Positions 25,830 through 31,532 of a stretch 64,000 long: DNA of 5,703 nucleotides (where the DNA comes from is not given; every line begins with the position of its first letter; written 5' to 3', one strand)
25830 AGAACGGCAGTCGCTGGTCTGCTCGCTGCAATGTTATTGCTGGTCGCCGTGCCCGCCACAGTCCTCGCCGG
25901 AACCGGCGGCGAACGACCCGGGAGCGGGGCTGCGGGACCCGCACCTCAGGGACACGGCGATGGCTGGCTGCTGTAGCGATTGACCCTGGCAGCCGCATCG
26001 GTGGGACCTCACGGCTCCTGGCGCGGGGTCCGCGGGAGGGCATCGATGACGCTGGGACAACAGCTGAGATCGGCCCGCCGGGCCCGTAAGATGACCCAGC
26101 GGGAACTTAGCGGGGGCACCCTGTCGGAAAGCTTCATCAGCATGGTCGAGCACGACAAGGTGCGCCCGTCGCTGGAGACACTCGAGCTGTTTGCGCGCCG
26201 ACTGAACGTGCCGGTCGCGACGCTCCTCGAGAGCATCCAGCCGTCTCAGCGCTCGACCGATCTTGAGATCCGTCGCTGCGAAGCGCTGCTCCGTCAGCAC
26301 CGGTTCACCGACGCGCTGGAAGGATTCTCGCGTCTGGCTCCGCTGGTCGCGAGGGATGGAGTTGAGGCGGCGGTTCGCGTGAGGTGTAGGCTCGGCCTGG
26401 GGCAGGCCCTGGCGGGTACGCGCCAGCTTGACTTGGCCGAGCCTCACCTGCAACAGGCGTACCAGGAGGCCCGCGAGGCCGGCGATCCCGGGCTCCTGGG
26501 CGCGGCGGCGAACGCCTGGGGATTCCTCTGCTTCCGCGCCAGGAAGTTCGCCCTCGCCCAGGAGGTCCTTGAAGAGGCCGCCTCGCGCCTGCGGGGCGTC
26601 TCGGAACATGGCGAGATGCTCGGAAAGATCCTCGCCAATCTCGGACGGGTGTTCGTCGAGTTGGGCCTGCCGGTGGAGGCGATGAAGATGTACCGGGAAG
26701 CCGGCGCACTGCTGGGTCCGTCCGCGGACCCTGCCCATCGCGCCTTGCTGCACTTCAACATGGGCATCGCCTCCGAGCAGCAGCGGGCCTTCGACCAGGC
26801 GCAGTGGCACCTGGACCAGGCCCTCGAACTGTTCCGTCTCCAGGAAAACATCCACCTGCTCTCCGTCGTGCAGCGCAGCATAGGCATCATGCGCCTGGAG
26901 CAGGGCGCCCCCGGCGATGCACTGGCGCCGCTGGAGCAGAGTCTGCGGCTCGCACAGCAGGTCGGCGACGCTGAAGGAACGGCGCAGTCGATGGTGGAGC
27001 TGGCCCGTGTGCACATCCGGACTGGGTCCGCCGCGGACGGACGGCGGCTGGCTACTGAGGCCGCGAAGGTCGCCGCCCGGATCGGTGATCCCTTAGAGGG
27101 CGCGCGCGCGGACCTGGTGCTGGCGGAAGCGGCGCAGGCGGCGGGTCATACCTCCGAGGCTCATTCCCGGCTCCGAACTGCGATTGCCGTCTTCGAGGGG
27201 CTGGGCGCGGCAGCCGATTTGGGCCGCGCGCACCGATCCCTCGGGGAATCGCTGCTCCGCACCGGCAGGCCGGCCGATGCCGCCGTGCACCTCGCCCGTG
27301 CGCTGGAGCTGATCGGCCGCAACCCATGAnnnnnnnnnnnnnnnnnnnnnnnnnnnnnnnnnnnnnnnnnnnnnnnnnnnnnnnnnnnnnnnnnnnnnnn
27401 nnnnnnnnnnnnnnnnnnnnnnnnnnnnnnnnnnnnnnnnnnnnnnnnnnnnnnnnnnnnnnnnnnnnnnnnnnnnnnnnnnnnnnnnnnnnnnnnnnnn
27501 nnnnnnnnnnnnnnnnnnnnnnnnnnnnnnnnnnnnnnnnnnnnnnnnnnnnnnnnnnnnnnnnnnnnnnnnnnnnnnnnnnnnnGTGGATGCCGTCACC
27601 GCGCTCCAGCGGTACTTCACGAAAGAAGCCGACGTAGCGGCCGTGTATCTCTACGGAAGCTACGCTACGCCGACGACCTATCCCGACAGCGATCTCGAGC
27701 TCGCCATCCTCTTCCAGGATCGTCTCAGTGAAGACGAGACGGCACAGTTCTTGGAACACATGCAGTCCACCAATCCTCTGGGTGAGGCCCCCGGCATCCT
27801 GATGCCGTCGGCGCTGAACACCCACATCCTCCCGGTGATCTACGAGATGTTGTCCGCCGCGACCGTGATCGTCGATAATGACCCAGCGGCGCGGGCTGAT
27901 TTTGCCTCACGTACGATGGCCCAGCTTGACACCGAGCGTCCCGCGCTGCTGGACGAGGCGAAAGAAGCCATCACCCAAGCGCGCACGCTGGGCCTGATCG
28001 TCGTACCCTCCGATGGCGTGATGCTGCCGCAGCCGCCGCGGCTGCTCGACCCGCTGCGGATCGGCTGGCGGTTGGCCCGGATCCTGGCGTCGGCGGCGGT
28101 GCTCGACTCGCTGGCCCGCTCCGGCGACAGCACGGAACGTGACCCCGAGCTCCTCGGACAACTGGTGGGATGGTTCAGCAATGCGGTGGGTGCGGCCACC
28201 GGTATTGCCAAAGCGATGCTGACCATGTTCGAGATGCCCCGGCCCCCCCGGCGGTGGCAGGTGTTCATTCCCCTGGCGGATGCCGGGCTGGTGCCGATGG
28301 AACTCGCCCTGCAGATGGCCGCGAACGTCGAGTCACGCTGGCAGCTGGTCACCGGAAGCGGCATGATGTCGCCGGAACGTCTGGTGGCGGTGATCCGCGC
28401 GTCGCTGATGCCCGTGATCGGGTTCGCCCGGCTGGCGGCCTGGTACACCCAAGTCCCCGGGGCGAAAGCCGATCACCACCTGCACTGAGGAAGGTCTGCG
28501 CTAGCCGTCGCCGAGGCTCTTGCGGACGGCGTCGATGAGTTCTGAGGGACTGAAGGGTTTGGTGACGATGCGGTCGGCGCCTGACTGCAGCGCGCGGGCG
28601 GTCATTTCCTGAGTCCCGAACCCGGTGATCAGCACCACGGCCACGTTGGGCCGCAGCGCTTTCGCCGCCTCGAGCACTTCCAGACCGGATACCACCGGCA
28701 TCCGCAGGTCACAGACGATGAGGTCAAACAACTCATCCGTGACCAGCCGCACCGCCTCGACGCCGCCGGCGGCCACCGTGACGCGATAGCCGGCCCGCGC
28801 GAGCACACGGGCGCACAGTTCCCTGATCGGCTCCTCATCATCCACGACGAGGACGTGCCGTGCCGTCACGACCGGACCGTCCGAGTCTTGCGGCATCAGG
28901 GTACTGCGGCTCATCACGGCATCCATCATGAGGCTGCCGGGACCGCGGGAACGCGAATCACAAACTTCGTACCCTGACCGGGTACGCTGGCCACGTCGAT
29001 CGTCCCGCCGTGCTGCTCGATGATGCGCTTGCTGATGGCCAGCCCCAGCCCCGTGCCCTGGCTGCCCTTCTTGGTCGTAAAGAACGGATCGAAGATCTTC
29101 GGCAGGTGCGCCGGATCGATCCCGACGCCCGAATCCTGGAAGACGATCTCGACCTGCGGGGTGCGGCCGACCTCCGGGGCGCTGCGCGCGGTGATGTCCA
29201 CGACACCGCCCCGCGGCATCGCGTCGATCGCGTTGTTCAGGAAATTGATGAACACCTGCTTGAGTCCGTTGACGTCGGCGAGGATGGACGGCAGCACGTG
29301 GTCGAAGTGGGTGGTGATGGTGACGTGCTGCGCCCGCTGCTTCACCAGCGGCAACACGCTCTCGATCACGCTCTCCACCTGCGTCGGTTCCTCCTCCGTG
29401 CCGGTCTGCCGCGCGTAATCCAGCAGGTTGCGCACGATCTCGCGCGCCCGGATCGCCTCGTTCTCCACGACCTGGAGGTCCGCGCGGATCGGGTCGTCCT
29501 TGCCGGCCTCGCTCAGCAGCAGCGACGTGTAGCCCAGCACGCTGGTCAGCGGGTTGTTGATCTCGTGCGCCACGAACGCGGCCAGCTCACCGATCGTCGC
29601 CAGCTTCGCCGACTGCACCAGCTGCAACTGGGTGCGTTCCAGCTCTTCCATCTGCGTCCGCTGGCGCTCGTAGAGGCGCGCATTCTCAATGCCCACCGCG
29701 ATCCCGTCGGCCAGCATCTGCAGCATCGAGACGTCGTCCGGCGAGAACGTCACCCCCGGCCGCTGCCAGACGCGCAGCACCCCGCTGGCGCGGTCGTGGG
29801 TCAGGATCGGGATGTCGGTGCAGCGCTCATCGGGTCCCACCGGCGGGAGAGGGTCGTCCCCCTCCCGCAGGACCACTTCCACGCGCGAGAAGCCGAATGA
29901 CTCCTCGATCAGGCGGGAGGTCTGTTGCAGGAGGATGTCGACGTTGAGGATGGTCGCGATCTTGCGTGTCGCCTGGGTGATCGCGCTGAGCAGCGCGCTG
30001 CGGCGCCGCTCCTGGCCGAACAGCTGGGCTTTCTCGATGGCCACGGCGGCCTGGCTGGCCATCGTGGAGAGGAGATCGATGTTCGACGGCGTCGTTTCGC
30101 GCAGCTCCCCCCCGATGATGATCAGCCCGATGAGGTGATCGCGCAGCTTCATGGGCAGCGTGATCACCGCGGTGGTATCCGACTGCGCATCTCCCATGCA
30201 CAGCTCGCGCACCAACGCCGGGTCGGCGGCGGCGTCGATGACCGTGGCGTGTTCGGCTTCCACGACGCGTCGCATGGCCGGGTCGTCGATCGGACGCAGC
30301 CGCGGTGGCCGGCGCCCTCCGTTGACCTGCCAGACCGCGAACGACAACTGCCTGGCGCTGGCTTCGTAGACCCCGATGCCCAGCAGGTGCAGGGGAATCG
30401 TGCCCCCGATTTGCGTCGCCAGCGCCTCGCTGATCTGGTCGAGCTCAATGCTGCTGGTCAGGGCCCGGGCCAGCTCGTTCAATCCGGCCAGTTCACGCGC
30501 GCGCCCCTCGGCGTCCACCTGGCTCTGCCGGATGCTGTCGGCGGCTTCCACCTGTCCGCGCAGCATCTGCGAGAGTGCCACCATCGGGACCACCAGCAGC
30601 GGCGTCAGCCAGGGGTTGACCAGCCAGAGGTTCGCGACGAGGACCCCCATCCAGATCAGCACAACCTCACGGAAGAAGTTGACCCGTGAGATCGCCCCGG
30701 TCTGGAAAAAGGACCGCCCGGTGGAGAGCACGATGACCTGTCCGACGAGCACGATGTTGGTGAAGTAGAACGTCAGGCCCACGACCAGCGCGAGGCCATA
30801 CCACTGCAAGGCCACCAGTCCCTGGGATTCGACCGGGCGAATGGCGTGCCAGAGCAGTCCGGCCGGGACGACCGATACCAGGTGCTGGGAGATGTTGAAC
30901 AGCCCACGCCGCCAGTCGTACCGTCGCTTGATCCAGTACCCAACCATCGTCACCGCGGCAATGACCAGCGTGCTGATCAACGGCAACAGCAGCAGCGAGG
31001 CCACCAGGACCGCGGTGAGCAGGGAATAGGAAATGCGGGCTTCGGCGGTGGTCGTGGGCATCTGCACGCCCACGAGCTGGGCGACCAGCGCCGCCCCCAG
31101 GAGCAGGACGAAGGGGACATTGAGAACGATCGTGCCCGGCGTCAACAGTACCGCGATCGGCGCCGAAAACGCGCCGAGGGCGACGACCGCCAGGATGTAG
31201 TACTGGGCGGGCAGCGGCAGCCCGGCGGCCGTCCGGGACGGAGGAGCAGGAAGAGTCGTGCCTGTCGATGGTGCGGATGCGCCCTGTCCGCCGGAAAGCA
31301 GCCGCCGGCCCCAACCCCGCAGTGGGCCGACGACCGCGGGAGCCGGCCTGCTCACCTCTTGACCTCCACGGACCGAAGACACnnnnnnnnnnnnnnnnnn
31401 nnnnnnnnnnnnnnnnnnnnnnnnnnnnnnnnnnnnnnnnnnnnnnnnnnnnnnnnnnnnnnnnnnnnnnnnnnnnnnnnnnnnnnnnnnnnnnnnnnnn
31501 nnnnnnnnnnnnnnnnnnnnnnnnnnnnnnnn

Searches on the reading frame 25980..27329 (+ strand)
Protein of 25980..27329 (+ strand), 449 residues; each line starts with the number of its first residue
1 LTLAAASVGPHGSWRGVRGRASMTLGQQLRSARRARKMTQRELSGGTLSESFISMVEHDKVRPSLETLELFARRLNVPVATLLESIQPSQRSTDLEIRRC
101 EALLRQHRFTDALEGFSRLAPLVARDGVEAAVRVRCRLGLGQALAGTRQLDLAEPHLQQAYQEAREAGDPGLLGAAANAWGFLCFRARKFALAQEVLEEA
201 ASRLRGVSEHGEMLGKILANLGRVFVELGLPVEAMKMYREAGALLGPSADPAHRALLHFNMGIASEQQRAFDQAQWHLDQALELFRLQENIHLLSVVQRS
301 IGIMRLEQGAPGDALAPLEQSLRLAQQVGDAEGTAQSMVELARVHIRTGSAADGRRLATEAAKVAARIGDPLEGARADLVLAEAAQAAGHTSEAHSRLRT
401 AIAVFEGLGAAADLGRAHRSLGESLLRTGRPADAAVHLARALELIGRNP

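Call 34: search_protein_families(library=pfam, max_evalue=0.1, proteins=[window:25980-27329:+])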
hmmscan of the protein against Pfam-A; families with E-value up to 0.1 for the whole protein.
window:25980-27329:+ (449 aa): 15 families
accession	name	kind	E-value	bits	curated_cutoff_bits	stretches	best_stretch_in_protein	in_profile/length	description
PF13424.12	TPR_12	-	1.2e-23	83.5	30.1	5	175-241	4-71/77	Tetratricopeptide repeat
PF07719.23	TPR_2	-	1.2e-10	41.1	27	1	416-444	2-30/34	Tetratricopeptide repeat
PF00515.34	TPR_1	-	2.4e-10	40.2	27.8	0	416-444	2-30/34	Tetratricopeptide repeat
PF01381.28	HTH_3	-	1.3e-08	35.2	23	1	29-80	1-53/55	Helix-turn-helix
PF13428.12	TPR_14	-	6.7e-08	32.9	23.5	0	416-444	2-30/44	Tetratricopeptide repeat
PF13560.12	HTH_31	-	3.7e-06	27.6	27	1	25-81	2-60/64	Helix-turn-helix domain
PF17874.7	TPR_MalT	-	6.5e-06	26.1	45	1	215-405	1-191/336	MalT-like TPR region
PF13432.12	TPR_16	-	9.4e-06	26.4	32.7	1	380-443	2-59/65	Tetratricopeptide repeat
PF12844.13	HTH_19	-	0.00061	20.1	30.2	1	26-81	1-56/64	Helix-turn-helix domain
PF13443.12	HTH_26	-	0.0007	20.2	22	1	29-85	2-60/63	Cro/C1-type HTH DNA-binding domain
PF13181.12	TPR_8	-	0.0013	19.1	25.7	0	216-241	2-27/34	Tetratricopeptide repeat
PF13176.12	TPR_7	-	0.0046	17.4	27.9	0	218-241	2-27/36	Tetratricopeptide repeat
PF13374.12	TPR_10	-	0.011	16.2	27.5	0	218-241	5-28/42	Tetratricopeptide repeat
PF07721.20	TPR_4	-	0.017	16.2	27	1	416-440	2-26/26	Tetratricopeptide repeat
PF14559.12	TPR_19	-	0.047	14.4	25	0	397-443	6-53/68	Tetratricopeptide repeat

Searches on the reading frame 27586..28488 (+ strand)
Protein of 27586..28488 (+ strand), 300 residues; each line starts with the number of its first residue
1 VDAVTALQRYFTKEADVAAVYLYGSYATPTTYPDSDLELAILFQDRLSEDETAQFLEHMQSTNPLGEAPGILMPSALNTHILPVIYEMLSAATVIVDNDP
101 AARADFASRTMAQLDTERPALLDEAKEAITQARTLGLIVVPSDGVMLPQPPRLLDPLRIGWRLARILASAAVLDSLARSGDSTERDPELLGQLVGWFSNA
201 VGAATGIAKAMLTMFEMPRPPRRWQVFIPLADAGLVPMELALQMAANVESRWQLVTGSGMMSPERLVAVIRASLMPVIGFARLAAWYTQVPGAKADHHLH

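Call 34: search_protein_families(library=pfam, max_evalue=0.1, proteins=[window:27586-28488:+])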
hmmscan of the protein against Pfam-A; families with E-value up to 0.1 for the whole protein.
window:27586-28488:+ (300 aa): 5 families
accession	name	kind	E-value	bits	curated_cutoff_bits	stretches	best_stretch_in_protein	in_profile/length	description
PF18765.7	Polbeta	-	1e-09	38.9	26.9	1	7-99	3-91/93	Polymerase beta, Nucleotidyltransferase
PF01909.29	NTP_transf_2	-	0.0001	23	21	1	13-51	10-53/93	Nucleotidyltransferase domain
PF22600.2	MTPAP-like_central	-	0.0092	16.5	27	1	3-59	25-83/139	Poly(A) RNA polymerase, mitochondrial-like, central palm domain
PF12633.13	Adenyl_cycl_N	-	0.037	14.4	27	1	13-58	88-133/199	Adenylate cyclase NT domain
PF01934.22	HepT-like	-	0.06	13.5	23.5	1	196-278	33-114/120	Ribonuclease HepT-like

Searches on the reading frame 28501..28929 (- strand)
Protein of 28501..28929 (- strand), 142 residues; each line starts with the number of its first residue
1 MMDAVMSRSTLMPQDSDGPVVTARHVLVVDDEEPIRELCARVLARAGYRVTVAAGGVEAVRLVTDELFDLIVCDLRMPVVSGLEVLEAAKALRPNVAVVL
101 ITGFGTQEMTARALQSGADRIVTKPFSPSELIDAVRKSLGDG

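Call 31: search_protein_families(library=pfam, max_evalue=0.1, proteins=[window:28501-28929:-])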
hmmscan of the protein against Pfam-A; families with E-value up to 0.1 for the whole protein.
window:28501-28929:- (142 aa): 5 families
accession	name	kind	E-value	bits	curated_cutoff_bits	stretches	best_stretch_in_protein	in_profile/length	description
PF00072.30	Response_reg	-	3.3e-29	101.7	30.2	1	26-136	1-111/111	Response regulator receiver domain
PF23198.2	PDE8A_N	-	0.0063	16.9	29.6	1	24-96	11-84/147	PDE8A-like, N-terminal domain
PF21332.3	AmiR_N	-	0.013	16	27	1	25-132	2-104/111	AmiR, N-terminal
PF13649.12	Methyltransf_25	-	0.018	16.1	27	1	24-92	22-93/97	Methyltransferase domain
PF19204.5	DUF5876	-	0.018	13.9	25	1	65-133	85-151/566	Family of unknown function (DUF5876)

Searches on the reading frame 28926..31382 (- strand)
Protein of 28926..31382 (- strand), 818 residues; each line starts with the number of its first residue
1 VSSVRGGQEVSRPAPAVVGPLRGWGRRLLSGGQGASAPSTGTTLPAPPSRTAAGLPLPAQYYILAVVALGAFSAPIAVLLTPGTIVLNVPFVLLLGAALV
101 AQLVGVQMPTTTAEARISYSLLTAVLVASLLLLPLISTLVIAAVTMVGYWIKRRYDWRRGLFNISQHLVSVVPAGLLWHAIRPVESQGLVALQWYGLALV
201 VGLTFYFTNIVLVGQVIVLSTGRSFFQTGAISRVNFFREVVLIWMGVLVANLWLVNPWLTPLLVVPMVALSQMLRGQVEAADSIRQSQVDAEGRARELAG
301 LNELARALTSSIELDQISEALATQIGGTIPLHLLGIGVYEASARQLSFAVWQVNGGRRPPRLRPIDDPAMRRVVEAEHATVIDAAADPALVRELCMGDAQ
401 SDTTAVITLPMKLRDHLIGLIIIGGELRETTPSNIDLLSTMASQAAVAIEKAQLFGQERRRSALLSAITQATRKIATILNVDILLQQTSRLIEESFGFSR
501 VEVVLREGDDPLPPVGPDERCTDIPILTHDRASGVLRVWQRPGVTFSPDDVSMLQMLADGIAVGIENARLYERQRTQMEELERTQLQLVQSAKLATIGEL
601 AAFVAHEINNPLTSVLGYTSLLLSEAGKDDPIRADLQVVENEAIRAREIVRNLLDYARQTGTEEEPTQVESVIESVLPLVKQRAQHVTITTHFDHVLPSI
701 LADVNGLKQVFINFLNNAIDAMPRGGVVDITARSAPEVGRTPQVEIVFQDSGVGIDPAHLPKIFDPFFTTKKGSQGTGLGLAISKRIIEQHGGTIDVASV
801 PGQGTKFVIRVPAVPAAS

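Call 5: search_protein_families(library=pfam, proteins=[window:28926-31382:-])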
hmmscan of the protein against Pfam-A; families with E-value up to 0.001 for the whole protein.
window:28926-31382:- (818 aa): 5 families
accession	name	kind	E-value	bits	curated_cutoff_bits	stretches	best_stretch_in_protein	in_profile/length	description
PF02518.31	HATPase_c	-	2.5e-30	105.6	26.4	1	703-813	2-109/111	Histidine kinase-, DNA gyrase B-, and HSP90-like ATPase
PF00512.31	HisKA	-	4.8e-14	52.6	26.9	1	598-659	3-63/66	His Kinase A (phospho-acceptor) domain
PF01590.32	GAF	-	5.8e-11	43.5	22.4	1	351-449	41-133/133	GAF domain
PF13492.12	GAF_3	-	7.3e-11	43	27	1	313-450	1-128/129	GAF domain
PF13185.12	GAF_2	-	4.6e-10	40.3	28.6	1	363-450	51-136/136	GAF domain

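Call 24: find_related_loci(query=window:28926-31382:-, collection=genome_contigs, flank=10000)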
Query window:28926-31382:- (818 aa) in genome_contigs; peptide patterns used: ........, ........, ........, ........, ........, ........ (x = any residue, [..] = any of these).
329 stretches matched a pattern; 239 encode a relative of the query (tblastn E <= 1e-3); the best 80 are kept; 79 distinct loci.
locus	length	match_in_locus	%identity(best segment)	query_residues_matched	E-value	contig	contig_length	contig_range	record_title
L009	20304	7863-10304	88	1-815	0e+0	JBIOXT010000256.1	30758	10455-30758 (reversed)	MAG: bacterium isolate MAG049 k127_5317940, whole genome shotgun sequence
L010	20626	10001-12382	82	7-814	0e+0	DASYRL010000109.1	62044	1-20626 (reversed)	MAG TPA_asm: bacterium isolate SMAG_U4510 k141_1617467, whole genome shotgun sequence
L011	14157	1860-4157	52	48-812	0e+0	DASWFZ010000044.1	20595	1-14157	MAG TPA_asm: bacterium isolate SMAG_U2802 k141_1156538, whole genome shotgun sequence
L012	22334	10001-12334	52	25-812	0e+0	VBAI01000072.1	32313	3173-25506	MAG: Bacillati bacterium ANGP1 isolate NP_1 14_1009_12_40cm_scaffold_3249, whole genome shotgun sequence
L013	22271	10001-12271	53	54-812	0e+0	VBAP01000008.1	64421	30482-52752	MAG: Bacillati bacterium ANGP1 isolate NP_8 14_1009_16_40cm_scaffold_1629, whole genome shotgun sequence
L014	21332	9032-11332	52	48-813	0e+0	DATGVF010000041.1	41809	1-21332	MAG TPA_asm: bacterium isolate SMAG_U10549 k141_424335, whole genome shotgun sequence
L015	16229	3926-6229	51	49-817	0e+0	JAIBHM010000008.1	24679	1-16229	MAG: Armatimonadota bacterium isolate CR_Sed_300A_bin.49 scaffold_44, whole genome shotgun sequence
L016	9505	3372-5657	51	55-817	0e+0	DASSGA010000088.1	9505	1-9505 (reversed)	MAG TPA_asm: bacterium isolate SMAG_U1020 k141_1009200, whole genome shotgun sequence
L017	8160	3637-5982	50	44-811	0e+0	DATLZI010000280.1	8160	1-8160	MAG TPA_asm: bacterium isolate SMAG_U13294 k141_470223, whole genome shotgun sequence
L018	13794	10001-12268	50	55-811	0e+0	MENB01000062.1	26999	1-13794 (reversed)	MAG: Armatimonadetes bacterium RBG_19FT_COMBO_69_19 rbg_19ft_combo_scaffold_234, whole genome shotgun sequence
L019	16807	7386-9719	52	25-812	0e+0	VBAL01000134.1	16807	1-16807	MAG: Bacillati bacterium ANGP1 isolate NP_4 14_1009_12_40cm_scaffold_4465, whole genome shotgun sequence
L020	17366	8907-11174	50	55-811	0e+0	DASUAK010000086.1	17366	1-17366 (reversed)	MAG TPA_asm: bacterium isolate SMAG_U2493 k141_782568, whole genome shotgun sequence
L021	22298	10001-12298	52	48-812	0e+0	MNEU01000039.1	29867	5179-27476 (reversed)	MAG: Armatimonadetes bacterium 13_1_40CM_64_14 13_1_40cm_scaffold_524, whole genome shotgun sequence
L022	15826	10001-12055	58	7-812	3e-96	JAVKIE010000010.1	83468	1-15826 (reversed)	MAG: Candidatus Calidihabitans tengchongensis isolate JZ-2_201709_bins_171 JZ-2_201709_bins_171_scaffold_10, whole genom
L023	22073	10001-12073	56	11-816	3e-96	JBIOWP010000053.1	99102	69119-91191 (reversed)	MAG: bacterium isolate MAG079 k127_1995987, whole genome shotgun sequence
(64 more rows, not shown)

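Call 34: search_protein_families(library=pfam, max_evalue=0.1, proteins=[L022:8812-9306:-, L022:8478-8807:-, window:28926-31382:-])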
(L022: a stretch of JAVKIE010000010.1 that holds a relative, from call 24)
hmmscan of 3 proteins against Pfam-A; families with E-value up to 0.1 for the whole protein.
L022:8812-9306:- (164 aa): 1 family
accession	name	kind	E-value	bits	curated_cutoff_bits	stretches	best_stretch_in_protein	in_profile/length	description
PF05130.17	FlgN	-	2.2e-05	25.4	30.5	1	52-118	4-70/147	FlgN protein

L022:8478-8807:- (109 aa): 1 family
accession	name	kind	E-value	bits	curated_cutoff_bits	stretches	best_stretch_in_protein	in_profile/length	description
PF03646.20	FlaG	-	0.013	16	23.8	1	71-101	55-85/101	FlaG protein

window:28926-31382:- (818 aa): 7 families
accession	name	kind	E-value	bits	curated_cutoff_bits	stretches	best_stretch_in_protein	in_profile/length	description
PF02518.31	HATPase_c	-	2.5e-30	105.6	26.4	1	703-813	2-109/111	Histidine kinase-, DNA gyrase B-, and HSP90-like ATPase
PF00512.31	HisKA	-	4.8e-14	52.6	26.9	1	598-659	3-63/66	His Kinase A (phospho-acceptor) domain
PF01590.32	GAF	-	5.8e-11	43.5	22.4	2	351-449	41-133/133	GAF domain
PF13492.12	GAF_3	-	7.3e-11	43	27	2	313-450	1-128/129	GAF domain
PF13185.12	GAF_2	-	4.6e-10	40.3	28.6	2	363-450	51-136/136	GAF domain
PF20972.2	MASE9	-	0.021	15.2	24.3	1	89-228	16-152/203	MASE9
PF10090.15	HPTransfase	-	0.03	14.5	22.9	0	711-735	36-60/123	Histidine phosphotransferase C-terminal domain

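Call 47: search_protein_families(library=ncbifam, max_evalue=1, proteins=[window:28926-31382:-])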
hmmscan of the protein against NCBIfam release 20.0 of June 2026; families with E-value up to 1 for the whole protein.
window:28926-31382:- (818 aa): 90 families (the best 25 are shown)
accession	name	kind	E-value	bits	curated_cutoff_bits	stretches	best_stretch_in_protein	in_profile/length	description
NF008468.0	PRK11360.1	equivalog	1.4e-64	218.5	646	1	580-815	379-610/616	two-component system sensor histidine kinase AtoS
NF010411.0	PRK13837.1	equivalog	9.8e-55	185.9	647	1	540-813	400-675/828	two-component system VirA-like sensor kinase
NF007688.0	PRK10364.1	equivalog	2e-54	185.1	479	1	584-813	227-451/460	two-component system sensor histidine kinase ZraS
NF046020.1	HisKinCckABruc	equivalog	7.2e-45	153.2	1000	1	566-812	452-706/868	cell cycle histidine kinase CckA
NF052574.1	HisKinEspCMyxo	equivalog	1.8e-44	152.1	1200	1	583-816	403-640/785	serine histidine kinase EspC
NF038348.1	T2SS_HK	subfamily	9.4e-44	149.8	450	2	635-812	396-572/574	histidine kinase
NF046044.1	PnpS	equivalog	9.7e-40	136.8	400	1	601-812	174-390/390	two-component system histidine kinase PnpS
NF046026.1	HisKinCckACaul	equivalog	3.6e-38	131.1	1000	1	582-814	287-533/678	cell cycle histidine kinase CckA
NF053867.1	SprKinKinDBac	equivalog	4.9e-37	127.5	775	1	582-813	274-497/500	sporulation kinase KinD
NF041777.1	sens_FixL_Rhizob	equivalog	1.9e-36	125.8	850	1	548-815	213-483/485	sensor protein FixL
NF047466.1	hybrid_RR_LvrB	exception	4.8e-36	124.7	500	1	584-813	139-376/377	hybrid histidine kinase/response regulator LvrB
TIGR02956.1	TMAO_torS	equivalog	2.7e-35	121.8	676.5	1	602-812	469-681/967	TMAO reductase system sensor histidine kinase/response regulator TorS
TIGR02966.1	phoR_proteo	equivalog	1.9e-33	115.9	334.2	1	601-810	118-332/333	phosphate regulon sensor histidine kinase PhoR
NF052573.1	HisKinEspAMyxo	equivalog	2.5e-33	115.1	1400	1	530-815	323-613/755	serine histidine kinase EspA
NF033092.0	HK_WalK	equivalog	6.7e-32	110.8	725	1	601-812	376-593/594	cell wall metabolism sensor histidine kinase WalK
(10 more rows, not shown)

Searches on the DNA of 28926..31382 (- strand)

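Call 54: search_rna_families(source=L012, start=9200, end=10100, threshold=evalue, max_evalue=10)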
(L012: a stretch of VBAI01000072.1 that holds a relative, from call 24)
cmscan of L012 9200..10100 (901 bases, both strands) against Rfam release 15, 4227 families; matches with E-value up to 10: 1.
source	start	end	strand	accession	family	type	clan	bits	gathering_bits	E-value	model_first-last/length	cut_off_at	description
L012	9600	9630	-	RF02066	STnc320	Gene; sRNA;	-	19.4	50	0.71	20-50/55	no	Salmonella enterica sRNA STnc320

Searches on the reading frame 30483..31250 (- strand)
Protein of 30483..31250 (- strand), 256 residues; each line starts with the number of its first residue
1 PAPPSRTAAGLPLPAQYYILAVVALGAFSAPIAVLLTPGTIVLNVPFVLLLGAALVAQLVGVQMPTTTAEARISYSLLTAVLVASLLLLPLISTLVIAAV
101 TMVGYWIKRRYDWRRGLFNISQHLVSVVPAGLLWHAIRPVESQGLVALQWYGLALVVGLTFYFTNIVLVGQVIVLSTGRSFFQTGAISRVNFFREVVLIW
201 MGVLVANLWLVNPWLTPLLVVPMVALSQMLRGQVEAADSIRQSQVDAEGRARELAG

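Call 57: find_homologous_proteins(query=window:30483-31250:-, max_evalue=0.001)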
Query window:30483-31250:-: 8000 candidates shared short words with the query, none scored E <= 0.001.
